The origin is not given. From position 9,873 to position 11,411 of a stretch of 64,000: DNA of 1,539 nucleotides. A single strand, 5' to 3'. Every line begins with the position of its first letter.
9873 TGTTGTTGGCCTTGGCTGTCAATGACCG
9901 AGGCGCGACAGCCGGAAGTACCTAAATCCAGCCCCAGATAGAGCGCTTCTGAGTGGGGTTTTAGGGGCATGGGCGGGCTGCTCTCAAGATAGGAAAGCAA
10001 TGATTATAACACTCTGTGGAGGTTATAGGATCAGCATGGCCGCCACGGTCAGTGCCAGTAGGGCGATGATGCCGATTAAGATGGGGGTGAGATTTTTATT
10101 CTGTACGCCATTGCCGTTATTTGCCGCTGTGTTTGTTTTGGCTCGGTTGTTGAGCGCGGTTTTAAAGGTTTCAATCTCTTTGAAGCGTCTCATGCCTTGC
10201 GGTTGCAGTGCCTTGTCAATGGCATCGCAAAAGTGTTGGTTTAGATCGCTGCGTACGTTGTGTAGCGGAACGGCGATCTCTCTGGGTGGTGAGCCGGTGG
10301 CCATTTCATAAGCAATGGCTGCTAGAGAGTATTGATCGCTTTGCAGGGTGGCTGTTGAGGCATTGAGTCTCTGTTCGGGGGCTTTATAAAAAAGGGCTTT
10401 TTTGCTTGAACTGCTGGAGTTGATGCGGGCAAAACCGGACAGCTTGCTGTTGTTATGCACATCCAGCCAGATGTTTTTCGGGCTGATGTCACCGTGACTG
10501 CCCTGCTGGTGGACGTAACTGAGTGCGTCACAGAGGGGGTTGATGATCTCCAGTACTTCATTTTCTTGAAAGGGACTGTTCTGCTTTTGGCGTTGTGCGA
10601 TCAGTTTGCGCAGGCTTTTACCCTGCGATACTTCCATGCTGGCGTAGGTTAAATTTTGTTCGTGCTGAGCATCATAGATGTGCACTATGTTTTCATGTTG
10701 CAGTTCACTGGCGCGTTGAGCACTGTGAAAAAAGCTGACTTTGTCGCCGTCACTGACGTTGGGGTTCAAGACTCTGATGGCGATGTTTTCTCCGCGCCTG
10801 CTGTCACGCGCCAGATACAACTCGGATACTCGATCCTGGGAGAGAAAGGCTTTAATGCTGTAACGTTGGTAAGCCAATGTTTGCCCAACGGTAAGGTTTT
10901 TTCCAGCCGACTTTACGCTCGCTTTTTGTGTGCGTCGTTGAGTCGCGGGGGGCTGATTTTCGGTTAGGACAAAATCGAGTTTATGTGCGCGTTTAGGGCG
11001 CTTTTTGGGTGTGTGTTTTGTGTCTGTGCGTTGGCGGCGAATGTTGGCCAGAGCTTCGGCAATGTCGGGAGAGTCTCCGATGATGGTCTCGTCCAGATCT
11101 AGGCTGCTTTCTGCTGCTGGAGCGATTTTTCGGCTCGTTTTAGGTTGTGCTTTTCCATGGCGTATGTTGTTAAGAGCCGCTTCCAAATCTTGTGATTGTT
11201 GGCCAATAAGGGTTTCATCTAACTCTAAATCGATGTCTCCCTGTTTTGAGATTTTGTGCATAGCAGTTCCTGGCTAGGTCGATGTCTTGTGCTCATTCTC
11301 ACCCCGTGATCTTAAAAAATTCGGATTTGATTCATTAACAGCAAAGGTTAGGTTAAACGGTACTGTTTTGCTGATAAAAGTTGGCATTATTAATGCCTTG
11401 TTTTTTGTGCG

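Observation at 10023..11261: Tail-anchored predicted pseudokinase with N-terminal tandem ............NIR repeats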

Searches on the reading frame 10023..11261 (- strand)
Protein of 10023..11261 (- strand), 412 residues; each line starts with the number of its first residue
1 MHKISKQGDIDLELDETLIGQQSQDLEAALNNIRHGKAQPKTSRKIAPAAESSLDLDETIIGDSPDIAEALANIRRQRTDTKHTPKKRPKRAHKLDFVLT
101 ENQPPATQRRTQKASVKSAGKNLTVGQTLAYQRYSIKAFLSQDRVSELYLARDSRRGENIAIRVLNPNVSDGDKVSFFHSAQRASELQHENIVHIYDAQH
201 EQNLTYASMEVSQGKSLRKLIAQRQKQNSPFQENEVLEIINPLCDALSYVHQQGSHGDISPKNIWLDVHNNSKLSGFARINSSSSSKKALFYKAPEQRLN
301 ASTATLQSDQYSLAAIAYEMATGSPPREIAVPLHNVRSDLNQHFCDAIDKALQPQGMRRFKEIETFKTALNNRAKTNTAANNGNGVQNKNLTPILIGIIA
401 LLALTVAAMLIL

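Call 3: search_protein_families(library=pfam, proteins=[window:10023-11261:-], max_evalue=1)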
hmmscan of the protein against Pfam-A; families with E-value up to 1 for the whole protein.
window:10023-11261:- (412 aa): 4 families
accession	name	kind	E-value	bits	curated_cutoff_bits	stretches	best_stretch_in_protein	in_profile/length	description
PF00069.31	Pkinase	-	6.2e-23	82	31.7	1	145-342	12-212/263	Protein kinase domain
PF07714.23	PK_Tyr_Ser-Thr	-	9e-16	58.4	23.1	1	152-326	23-204/258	Protein tyrosine and serine/threonine kinase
PF09384.15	UTP15_C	-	0.003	17.7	33.1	1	14-77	63-126/147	UTP15 C terminal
PF11039.13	DUF2824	-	0.021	15.2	25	0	361-391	5-35/151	Protein of unknown function (DUF2824)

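Call 4: search_solved_structures(query=window:10023-11261:-, max_evalue=1, show_alignments=3)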
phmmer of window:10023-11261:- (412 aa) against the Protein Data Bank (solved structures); distinct sequences matched with E-value up to 1: 1024 (the best 60 are shown).
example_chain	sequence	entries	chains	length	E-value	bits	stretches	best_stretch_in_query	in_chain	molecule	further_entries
1o6y_A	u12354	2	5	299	5.8e-20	75.2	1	119-330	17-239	SERINE/THREONINE-PROTEIN KINASE PKNB | Probable serine/threonine-protein kinase pknB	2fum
6i2p_A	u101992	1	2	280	8.8e-20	74.6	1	132-330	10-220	Serine/threonine-protein kinase PknB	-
3ori_A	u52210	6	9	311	1.3e-19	74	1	131-332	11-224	Serine/threonine protein kinase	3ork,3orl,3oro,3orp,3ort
1mru_A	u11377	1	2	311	1.3e-19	74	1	131-332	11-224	Probable serine/threonine-protein kinase pknB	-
5u94_A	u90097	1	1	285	1.5e-19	73.8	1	132-332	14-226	Serine/threonine-protein kinase PknB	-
6b2p_A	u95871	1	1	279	1.8e-19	73.6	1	132-330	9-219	Serine/threonine-protein kinase PknB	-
3f69_A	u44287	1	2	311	2.4e-19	73.2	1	131-332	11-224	Serine/threonine-protein kinase pknB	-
3f61_A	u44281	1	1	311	2.6e-19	73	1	131-327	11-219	Serine/threonine-protein kinase pknB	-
9ruk_A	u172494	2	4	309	7.6e-19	71.5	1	120-328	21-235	Serine/threonine-protein kinase StkP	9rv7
9ruj_A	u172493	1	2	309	8.1e-19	71.4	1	120-328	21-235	Serine/threonine-protein kinase StkP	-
9ru3_A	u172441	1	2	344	9.7e-19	71.2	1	130-328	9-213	Serine/threonine-protein kinase StkP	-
3orm_A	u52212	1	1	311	1.2e-18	70.8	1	131-332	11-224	Serine/threonine protein kinase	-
4eqm_A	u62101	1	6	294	2.8e-16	63.1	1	130-377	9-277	Protein kinase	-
9ymt_A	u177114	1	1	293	2.8e-16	63.1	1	130-377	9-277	Serine/Threonine Kinase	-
7naa_A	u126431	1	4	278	5.9e-16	62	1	132-334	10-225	Non-specific serine/threonine protein kinase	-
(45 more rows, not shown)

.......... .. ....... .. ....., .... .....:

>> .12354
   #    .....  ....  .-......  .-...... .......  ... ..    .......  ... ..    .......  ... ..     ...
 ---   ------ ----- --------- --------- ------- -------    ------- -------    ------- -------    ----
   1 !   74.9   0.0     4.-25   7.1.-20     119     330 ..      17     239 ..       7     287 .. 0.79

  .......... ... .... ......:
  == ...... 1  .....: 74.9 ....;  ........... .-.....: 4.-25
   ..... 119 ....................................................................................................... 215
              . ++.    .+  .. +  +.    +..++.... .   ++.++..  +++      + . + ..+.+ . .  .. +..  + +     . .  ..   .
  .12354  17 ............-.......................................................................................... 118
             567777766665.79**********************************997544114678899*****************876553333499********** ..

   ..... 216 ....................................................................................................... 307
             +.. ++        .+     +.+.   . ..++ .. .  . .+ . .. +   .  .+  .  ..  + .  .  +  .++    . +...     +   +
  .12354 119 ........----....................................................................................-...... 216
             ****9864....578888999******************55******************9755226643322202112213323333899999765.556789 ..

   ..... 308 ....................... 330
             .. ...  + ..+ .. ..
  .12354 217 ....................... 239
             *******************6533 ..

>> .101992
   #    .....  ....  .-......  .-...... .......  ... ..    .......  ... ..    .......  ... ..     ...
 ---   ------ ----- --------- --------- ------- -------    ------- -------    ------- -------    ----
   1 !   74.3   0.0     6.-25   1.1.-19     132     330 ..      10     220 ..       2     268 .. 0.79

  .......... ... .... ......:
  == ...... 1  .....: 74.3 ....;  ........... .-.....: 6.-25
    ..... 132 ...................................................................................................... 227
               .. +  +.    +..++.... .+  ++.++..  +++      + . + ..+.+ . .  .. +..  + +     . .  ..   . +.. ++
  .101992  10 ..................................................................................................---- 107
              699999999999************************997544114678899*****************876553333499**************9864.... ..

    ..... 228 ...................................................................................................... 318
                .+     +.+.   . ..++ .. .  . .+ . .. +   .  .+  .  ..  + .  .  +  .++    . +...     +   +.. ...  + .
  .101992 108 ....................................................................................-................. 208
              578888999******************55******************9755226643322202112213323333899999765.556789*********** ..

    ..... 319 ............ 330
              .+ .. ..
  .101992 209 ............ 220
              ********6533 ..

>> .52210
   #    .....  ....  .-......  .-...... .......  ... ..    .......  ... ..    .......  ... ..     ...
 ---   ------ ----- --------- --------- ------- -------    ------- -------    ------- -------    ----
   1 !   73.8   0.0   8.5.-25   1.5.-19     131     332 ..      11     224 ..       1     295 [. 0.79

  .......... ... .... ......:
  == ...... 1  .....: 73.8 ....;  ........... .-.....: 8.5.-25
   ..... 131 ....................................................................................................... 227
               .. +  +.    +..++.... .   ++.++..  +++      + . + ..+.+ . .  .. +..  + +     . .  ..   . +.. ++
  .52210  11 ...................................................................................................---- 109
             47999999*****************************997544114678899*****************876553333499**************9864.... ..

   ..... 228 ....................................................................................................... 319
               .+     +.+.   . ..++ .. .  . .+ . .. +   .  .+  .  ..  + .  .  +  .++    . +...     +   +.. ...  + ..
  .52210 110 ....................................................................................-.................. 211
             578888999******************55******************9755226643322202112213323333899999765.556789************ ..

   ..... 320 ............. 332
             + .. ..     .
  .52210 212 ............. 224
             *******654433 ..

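Call 5: find_homologous_proteins(query=window:10023-11261:-, max_evalue=0.00001)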
Query window:10023-11261:- (412 aa): 69 proteins with E <= 0.00001 among 8000 candidates.
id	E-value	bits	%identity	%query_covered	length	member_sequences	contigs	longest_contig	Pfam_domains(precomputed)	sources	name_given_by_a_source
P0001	2.6e-265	897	100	100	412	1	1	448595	PF07714.24,PF00069.32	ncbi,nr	ncbi:MAG: serine/threonine-protein kinase [Gammaproteobacteria bacterium]|nr:serine/threonine-protei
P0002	2.8e-242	822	92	100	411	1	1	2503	PF07714.24,PF00069.32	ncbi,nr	ncbi:MAG: protein kinase, partial [Gammaproteobacteria bacterium]|nr:protein kinase [Gammaproteobact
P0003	9.2e-200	682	76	100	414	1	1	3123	PF07714.24,PF00069.32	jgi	-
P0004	3.2e-197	673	75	100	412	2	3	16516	PF07714.24,PF00069.32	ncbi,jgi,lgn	-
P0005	4.6e-194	663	76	100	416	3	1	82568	PF07714.24,PF00069.32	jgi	-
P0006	3.3e-23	101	31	67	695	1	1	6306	PF07714.24,PF00069.32,PF03109.23,PF14531.13,PF01636.30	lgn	-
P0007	1.7e-17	82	31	60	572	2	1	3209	PF07714.24,PF00069.32,PF12773.14,PF14531.13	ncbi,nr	ncbi:MAG TPA: hypothetical protein EYN70_06910 [Planctomycetaceae bacterium]|nr:hypothetical protein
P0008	5.4e-17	80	30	49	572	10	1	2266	PF07714.24,PF00069.32,PF03109.23,PF03793.25,PF14531.13,PF01636.30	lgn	-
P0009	1.9e-15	75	36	46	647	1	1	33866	PF07714.24,PF00069.32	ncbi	-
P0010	1.7e-13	69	31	52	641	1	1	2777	PF07714.24,PF00069.32,PF03109.23,PF00512.32,PF00072.31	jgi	jgi:CheY-like chemotaxis protein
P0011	2.5e-13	68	30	50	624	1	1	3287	PF07714.24,PF00069.32,PF03109.23,PF03793.25,PF01636.30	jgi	-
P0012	4.7e-13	67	27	68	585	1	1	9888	PF07714.24,PF00069.32,PF03109.23,PF01636.30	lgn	-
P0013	1.1e-12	66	30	50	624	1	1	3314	PF07714.24,PF00069.32,PF03109.23,PF03793.25,PF01636.30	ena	-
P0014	2.3e-12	65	31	54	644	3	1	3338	PF07714.24,PF00069.32,PF03109.23,PF00512.32,PF00072.31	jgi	jgi:CheY-like chemotaxis protein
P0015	2.3e-12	65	29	59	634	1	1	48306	PF07714.24,PF00069.32,PF03109.23,PF01636.30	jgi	jgi:serine/threonine protein kinase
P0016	7.4e-12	63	32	48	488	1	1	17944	PF07714.24,PF00069.32,PF03109.23,PF01636.30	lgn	-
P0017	1.4e-11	63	31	51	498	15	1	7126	PF07714.24,PF00069.32,PF01035.27,PF03109.23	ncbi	-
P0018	2.0e-11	62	31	51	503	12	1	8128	PF07714.24,PF00069.32,PF01035.27,PF03109.23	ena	-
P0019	2.8e-11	62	29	65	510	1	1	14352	PF07714.24,PF00069.32,PF03109.23,PF01636.30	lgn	-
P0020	6.7e-11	60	30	50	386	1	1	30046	PF07714.24,PF00069.32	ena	-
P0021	1.1e-10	60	28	60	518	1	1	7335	PF03704.24,PF07714.24,PF00069.32,PF01636.30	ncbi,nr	ncbi:MAG TPA: protein kinase [Gemmatimonadales bacterium]|nr:protein kinase [Gemmatimonadales bacter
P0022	1.2e-10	59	26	51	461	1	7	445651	PF07714.24,PF00069.32,PF03109.23,PF01636.30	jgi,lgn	jgi:serine/threonine protein kinase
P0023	1.8e-10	59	28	60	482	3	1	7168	PF14559.13,PF07714.24,PF00069.32,PF03109.23,PF13424.13,PF13176.13,PF13432.13,PF13428.13,PF07719.24,PF13174.13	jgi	jgi:eukaryotic-like serine/threonine-protein kinase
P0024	5.9e-10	57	27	68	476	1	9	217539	PF14559.13,PF07714.24,PF00069.32,PF00515.35,PF13424.13,PF13176.13,PF13432.13,PF13428.13,PF13181.13,PF07719.24,PF13174.13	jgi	jgi:hypothetical protein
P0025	6.9e-10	57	25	70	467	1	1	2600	PF07714.24,PF00069.32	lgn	-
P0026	7.1e-10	57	30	47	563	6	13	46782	PF07714.24,PF00069.32,PF17667.8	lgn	-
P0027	7.6e-10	57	26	58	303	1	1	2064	PF07714.24,PF00069.32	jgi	jgi:serine/threonine-protein kinase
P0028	1.1e-9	56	27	68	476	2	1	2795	PF07714.24,PF00069.32,PF00515.35,PF13424.13,PF13176.13,PF13432.13,PF13428.13,PF13181.13,PF07719.24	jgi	-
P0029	1.1e-9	56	29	50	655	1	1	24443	PF07714.24,PF00069.32,PF03109.23,PF08308.18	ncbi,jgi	-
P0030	1.9e-9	55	30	60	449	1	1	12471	PF07714.24,PF00069.32,PF03109.23,PF14531.13,PF01163.29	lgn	-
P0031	3.1e-9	55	25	59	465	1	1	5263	PF07714.24,PF00069.32,PF13646.13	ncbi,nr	ncbi:MAG TPA: protein kinase, partial [Gammaproteobacteria bacterium]|nr:protein kinase [Gammaproteo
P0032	3.5e-9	55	25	59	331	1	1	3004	PF07714.24,PF00069.32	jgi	jgi:serine/threonine-protein kinase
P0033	3.9e-9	54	26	59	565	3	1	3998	PF07714.24,PF00069.32,PF08308.18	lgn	-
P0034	4.0e-9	54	25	59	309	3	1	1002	PF07714.24,PF00069.32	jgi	jgi:serine/threonine-protein kinase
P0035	4.9e-9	54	25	59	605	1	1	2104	PF07714.24,PF00069.32,PF02985.29,PF03130.23,PF13646.13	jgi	jgi:serine/threonine-protein kinase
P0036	5.5e-9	54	28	48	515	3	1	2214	PF07714.24,PF00069.32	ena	-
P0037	6.7e-9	54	25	59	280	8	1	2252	PF07714.24,PF00069.32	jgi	jgi:serine/threonine-protein kinase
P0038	1.4e-8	53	29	47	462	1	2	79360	PF07714.24,PF00069.32,PF03109.23,PF17667.8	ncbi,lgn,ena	-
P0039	1.6e-8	52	26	67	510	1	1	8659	PF07714.24,PF00069.32,PF03109.23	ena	-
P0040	1.9e-8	52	26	59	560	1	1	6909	PF07714.24,PF00069.32,PF08308.18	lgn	-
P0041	2.2e-8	52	27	60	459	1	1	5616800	PF07714.24,PF00069.32,PF00027.36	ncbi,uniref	ncbi:serine/threonine-protein kinase [Piscinibacter sakaiensis]|uniref:serine/threonine-protein kina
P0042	2.2e-8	52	26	66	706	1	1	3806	PF13414.13,PF13176.13,PF13428.13,PF14559.13,PF07714.24,PF00069.32,PF00515.35,PF13424.13,PF13181.13,PF07719.24,PF01636.30,PF13174.13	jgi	-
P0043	3.1e-8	52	28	54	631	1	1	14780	PF07714.24,PF00069.32,PF03109.23,PF11845.14,PF01636.30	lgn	-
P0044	3.3e-8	51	25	59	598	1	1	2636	PF07714.24,PF00069.32,PF02985.29,PF03130.23,PF13646.13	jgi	jgi:serine/threonine-protein kinase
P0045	3.7e-8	51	26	60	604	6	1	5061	PF07714.24,PF00069.32,PF03793.25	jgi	jgi:hypothetical protein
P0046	4.1e-8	51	29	47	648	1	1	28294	PF07714.24,PF13431.13,PF00069.32,PF00515.35,PF03109.23,PF07719.24,PF01636.30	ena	-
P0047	5.0e-8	51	25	58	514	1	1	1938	PF07714.24,PF00069.32,PF02985.29,PF03130.23,PF13646.13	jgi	jgi:serine/threonine-protein kinase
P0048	6.7e-8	50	25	58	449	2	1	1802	PF07714.24,PF00069.32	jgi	jgi:tRNA A-37 threonylcarbamoyl transferase component Bud32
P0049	7.8e-8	50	29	48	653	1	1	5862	PF07714.24,PF00069.32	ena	-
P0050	8.5e-8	50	29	60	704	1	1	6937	PF07714.24,PF00069.32,PF26549.1,PF00930.28,PF03109.23,PF26550.2,PF25460.2,PF07676.19,PF01636.30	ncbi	-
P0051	1.6e-7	49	25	59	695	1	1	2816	PF07714.24,PF00069.32,PF02985.29,PF03130.23,PF13646.13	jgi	jgi:serine/threonine-protein kinase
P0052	2.0e-7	49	25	60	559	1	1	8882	PF07714.24,PF00069.32,PF03109.23,PF01636.30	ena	-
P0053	2.2e-7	49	25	59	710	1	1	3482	PF07714.24,PF00069.32,PF02985.29,PF03130.23,PF13646.13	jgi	jgi:HEAT repeat protein/tRNA A-37 threonylcarbamoyl transferase component Bud32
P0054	2.2e-7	49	24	58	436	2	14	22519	PF07714.24,PF00069.32,PF03109.23,PF01636.30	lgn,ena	-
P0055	2.5e-7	48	28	63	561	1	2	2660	PF07714.24,PF00069.32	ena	-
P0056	3.6e-7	48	28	45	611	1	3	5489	PF07714.24,PF00069.32,PF03109.23,PF11845.14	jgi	jgi:tRNA A-37 threonylcarbamoyl transferase component Bud32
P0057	3.7e-7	48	28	61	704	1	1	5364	PF07714.24,PF00069.32,PF25174.2,PF26549.1,PF00930.28,PF26550.2,PF25460.2,PF07676.19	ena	-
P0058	6.7e-7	47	28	50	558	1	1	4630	PF07714.24,PF00069.32,PF03109.23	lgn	-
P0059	1.2e-6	46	26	58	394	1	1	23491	PF07714.24,PF00069.32,PF03109.23,PF01636.30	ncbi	-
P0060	1.3e-6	46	25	52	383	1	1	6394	PF07714.24,PF00069.32,PF00498.32,PF03109.23,PF16697.11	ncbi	-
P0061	1.6e-6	46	30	45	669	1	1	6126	PF07714.24,PF00069.32,PF03109.23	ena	-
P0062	1.8e-6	46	27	47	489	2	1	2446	PF07714.24,PF00069.32,PF03109.23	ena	-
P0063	2.4e-6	45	23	59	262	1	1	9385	PF07714.24,PF00069.32,PF03109.23,PF01636.30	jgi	jgi:serine/threonine-protein kinase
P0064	4.0e-6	45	28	56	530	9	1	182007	PF07714.24,PF00069.32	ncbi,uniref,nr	ncbi:serine/threonine-protein kinase [Paenarthrobacter nitroguajacolicus]|uniref:serine/threonine-pr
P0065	4.2e-6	44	27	59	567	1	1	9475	PF07714.24,PF00069.32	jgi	jgi:eukaryotic-like serine/threonine-protein kinase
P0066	5.2e-6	44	27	50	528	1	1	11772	PF07714.24,PF00069.32,PF08308.18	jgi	jgi:serine/threonine protein kinase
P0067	7.2e-6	44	23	65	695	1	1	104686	PF07714.24,PF00069.32,PF02985.29,PF03130.23,PF18991.6,PF01602.27,PF13646.13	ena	-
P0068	7.6e-6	44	26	46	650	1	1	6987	PF07714.24,PF00069.32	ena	-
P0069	8.2e-6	44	23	42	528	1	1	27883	PF07714.24,PF00069.32,PF03109.23,PF01636.30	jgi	jgi:serine/threonine protein kinase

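Call 6: search_protein_families(library=ncbifam, proteins=[window:10023-11261:-], max_evalue=0.01)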
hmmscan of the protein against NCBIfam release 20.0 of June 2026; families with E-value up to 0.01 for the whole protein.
window:10023-11261:- (412 aa): 7 families
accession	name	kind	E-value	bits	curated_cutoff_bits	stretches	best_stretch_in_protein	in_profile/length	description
NF033483.0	PknB_PASTA_kin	equivalog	4.5e-35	121.7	450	1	131-327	6-208/563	Stk1 family PASTA domain-containing Ser/Thr kinase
NF047741.1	antiphage_MADS6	equivalog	2.1e-28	99.2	460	2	189-384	255-471/612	methylation-associated defense system protein kinase MAD6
NF052427.1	StpK7MSMEG_1200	equivalog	1.2e-14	53.7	900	1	130-327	5-209/601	serine/threonine protein kinase StpK7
NF038150.1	lanthi_synth_IV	equivalog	1.2e-14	53.6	650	1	114-347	181-414/851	class IV lanthionine synthetase LanL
NF009651.0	PRK13184.1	equivalog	1.8e-13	49.4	839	1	132-268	2-148/932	serine/threonine-protein kinase PknD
NF033442.0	BREX_PglW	equivalog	9.9e-07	26.8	990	1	274-328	376-429/1391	BREX system serine/threonine kinase PglW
NF043056.1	T4SS_LegK1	equivalog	0.0022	16.7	550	1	195-316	144-279/516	Dot/Icm T4SS effector kinase LegK1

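Call 9: find_encoding_contigs(protein=P0005, flank=8000, max_places=3)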
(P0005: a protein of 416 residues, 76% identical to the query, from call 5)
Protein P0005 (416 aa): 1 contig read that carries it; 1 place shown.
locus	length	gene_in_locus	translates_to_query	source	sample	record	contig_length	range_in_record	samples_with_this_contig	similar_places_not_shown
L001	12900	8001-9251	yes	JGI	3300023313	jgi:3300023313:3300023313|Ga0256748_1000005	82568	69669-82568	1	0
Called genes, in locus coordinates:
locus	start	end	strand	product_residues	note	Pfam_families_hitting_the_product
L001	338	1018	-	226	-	PF00733:Asn_synthase (weak), PF06508:QueC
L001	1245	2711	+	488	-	PF00072:Response_reg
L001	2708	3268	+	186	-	-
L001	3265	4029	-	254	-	PF02563:Poly_export, PF10531:SLBB, PF22461:SLBB_2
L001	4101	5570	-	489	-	PF08323:Glyco_transf_5, PF00534:Glycos_transf_1, PF13692:Glyco_trans_1_4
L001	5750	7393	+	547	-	PF00342:PGI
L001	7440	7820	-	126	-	PF13682:CZB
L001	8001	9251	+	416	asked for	PF00069:Pkinase, PF07714:PK_Tyr_Ser-Thr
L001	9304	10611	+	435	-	PF00370:FGGY_N, PF02782:FGGY_C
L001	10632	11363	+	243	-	PF07264:EI24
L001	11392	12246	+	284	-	PF18421:Peptidase_M23_N, PF01551:Peptidase_M23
